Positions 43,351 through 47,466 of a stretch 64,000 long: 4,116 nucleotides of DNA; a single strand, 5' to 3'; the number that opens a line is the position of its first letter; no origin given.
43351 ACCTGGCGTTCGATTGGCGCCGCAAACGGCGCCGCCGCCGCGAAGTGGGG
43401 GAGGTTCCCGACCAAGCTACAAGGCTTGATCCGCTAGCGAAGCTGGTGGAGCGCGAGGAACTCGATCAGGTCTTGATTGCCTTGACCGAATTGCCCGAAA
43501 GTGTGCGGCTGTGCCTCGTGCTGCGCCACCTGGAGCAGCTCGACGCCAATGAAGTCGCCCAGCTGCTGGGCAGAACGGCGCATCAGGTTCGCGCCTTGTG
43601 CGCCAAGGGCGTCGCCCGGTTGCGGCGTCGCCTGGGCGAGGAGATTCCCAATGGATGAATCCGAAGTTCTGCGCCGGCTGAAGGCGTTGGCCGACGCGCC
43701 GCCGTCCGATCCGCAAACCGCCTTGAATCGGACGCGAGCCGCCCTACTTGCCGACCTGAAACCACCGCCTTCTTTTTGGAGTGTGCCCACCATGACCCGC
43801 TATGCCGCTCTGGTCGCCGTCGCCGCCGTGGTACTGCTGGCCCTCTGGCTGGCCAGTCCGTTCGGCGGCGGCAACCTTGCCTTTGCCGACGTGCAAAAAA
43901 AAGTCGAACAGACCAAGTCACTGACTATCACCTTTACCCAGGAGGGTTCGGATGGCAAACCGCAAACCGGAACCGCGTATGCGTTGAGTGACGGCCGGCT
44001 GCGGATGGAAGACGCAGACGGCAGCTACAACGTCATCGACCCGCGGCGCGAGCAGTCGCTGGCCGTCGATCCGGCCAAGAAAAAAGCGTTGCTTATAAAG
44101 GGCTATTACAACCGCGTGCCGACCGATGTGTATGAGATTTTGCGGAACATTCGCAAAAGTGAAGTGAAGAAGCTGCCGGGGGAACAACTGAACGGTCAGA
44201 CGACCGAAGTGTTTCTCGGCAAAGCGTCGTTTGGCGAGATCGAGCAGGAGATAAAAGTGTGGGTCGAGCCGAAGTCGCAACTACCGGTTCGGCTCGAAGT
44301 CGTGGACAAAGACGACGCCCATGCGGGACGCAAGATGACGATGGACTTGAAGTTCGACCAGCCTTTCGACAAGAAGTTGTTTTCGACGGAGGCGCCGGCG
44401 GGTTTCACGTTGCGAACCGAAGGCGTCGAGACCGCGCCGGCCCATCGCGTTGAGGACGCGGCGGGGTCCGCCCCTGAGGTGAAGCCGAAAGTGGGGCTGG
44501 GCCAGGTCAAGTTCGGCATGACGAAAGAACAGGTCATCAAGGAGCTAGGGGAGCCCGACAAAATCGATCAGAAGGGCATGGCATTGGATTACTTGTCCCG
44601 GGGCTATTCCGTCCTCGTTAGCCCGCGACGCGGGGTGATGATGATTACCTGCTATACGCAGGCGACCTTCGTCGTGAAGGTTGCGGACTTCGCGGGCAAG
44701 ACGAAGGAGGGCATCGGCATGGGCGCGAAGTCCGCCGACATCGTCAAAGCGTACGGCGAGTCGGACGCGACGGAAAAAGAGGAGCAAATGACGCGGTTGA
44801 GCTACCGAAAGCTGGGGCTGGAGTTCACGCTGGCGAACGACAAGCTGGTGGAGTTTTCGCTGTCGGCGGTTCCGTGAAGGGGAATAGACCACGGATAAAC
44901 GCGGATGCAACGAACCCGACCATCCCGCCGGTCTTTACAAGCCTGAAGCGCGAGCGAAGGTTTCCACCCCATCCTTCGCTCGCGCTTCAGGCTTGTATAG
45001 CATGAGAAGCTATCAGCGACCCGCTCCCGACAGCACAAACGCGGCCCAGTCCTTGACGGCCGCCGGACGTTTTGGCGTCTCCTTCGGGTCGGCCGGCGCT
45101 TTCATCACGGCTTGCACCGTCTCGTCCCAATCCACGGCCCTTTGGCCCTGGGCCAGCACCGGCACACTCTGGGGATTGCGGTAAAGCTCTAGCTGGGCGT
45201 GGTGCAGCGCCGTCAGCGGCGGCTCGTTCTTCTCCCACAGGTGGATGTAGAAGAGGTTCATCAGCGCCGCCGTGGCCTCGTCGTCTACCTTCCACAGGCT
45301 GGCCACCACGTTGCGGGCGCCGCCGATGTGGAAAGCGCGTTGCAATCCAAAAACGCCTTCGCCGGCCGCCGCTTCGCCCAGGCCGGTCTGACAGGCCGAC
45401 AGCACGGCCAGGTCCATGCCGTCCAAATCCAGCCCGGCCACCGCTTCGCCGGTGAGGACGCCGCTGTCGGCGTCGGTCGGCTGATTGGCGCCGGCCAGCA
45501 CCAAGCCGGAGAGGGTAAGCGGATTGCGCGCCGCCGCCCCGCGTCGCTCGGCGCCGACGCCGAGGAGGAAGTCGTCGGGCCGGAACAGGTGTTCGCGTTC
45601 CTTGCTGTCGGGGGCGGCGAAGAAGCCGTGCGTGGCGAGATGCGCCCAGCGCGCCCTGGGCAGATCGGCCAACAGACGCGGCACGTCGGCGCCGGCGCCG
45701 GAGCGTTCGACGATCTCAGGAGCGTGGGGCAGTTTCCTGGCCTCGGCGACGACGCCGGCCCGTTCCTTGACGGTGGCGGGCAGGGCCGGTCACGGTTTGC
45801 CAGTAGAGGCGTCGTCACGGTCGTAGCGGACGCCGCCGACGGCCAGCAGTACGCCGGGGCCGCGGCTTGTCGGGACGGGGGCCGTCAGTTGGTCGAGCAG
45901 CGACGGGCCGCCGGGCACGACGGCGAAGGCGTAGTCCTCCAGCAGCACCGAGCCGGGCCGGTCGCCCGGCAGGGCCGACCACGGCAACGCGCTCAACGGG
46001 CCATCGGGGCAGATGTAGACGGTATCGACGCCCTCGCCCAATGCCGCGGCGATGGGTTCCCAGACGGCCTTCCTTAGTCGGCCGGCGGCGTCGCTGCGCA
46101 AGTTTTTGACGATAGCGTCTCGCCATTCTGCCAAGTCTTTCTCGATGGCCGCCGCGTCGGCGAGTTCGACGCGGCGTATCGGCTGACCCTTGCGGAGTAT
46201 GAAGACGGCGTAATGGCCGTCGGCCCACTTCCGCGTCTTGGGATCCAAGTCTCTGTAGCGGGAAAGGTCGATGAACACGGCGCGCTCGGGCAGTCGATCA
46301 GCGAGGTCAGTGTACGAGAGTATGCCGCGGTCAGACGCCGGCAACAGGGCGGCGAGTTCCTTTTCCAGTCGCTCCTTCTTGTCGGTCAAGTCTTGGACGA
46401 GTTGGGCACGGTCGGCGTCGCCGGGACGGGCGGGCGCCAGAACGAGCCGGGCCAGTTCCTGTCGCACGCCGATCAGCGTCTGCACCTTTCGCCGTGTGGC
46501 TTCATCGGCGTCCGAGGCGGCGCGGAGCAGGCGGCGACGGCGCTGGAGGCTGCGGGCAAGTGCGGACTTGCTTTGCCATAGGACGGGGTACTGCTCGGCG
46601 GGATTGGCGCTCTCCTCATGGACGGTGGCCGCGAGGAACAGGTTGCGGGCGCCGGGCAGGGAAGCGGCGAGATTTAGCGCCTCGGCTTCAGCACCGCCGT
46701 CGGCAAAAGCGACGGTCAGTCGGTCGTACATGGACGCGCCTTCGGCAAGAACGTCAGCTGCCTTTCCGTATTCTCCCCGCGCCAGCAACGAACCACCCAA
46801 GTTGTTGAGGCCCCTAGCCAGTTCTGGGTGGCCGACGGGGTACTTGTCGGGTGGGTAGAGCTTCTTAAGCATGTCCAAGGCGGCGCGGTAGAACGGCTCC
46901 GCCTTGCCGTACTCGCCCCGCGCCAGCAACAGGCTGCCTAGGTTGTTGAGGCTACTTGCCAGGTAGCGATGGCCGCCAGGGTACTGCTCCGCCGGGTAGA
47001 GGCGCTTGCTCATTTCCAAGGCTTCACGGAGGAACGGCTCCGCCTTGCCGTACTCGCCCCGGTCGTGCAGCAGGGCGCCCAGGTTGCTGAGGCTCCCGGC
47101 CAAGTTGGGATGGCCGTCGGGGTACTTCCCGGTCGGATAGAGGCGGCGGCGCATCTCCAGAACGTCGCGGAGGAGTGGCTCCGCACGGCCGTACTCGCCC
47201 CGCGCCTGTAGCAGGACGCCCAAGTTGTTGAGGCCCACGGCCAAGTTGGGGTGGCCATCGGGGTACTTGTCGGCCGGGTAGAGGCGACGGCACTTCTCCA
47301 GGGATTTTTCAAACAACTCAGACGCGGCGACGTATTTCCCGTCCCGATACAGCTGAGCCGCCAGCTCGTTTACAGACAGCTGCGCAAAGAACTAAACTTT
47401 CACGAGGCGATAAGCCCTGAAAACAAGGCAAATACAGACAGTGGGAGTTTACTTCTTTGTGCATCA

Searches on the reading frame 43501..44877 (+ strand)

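Call 10: search_protein_families(library=pfam, proteins=[window:43501-44877:+], max_evalue=0.01)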
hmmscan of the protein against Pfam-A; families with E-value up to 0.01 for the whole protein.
window:43501-44877:+ (458 aa): 1 family
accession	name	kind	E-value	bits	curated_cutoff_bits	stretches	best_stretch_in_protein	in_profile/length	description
PF04355.18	BamE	-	0.0025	18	23.2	0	333-353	9-29/71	Outer membrane protein assembly factor BamE domain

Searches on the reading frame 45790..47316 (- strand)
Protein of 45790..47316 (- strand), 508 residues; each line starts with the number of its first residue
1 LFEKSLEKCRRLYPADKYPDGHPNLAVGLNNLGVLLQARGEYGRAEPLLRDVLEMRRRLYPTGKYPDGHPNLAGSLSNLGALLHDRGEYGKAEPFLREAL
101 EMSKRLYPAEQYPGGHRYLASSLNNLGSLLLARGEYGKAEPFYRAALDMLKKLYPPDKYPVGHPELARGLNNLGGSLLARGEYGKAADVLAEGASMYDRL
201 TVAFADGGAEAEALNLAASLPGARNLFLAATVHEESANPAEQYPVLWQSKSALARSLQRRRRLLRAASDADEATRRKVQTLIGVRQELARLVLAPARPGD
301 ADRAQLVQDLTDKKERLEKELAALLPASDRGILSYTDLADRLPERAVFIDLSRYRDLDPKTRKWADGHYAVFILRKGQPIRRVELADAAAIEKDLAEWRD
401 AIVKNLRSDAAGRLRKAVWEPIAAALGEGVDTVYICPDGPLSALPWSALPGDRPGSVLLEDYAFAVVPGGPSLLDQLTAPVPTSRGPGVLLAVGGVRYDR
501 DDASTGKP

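Call 49: search_protein_families(library=pfam, proteins=[window:45790-47316:-], max_evalue=0.01)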
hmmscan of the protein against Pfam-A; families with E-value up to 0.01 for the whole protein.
window:45790-47316:- (508 aa): 12 families
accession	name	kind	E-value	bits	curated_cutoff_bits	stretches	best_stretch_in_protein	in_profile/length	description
PF13374.12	TPR_10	-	2.9e-33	113.3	27.5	3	29-70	5-41/42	Tetratricopeptide repeat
PF13424.12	TPR_12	-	7.1e-25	87.4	30.1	3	110-152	34-77/77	Tetratricopeptide repeat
PF00515.34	TPR_1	-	6.2e-16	57.9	27.8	2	120-148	1-29/34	Tetratricopeptide repeat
PF13176.12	TPR_7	-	7.4e-13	47.9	27.9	1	122-150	1-29/36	Tetratricopeptide repeat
PF07719.23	TPR_2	-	6.1e-12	45.1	27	0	121-148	2-29/34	Tetratricopeptide repeat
PF07721.20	TPR_4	-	2e-10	40.7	27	0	75-98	3-26/26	Tetratricopeptide repeat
PF13181.12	TPR_8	-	4.3e-10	39.4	25.7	0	120-148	1-29/34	Tetratricopeptide repeat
PF12770.12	CHAT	-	5.2e-09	36.4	24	1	410-501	3-92/289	CHAT domain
PF24885.1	TPR_NPHP3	-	7.6e-09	35.7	100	1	30-109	103-177/239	Nephrocystin-3 TPR domain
PF13431.12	TPR_17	-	1.9e-08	34.4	24.4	0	22-46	9-33/34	Tetratricopeptide repeat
PF13432.12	TPR_16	-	0.00027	21.8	32.7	0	32-102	3-60/65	Tetratricopeptide repeat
PF14559.12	TPR_19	-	0.00032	21.4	25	0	130-193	1-51/68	Tetratricopeptide repeat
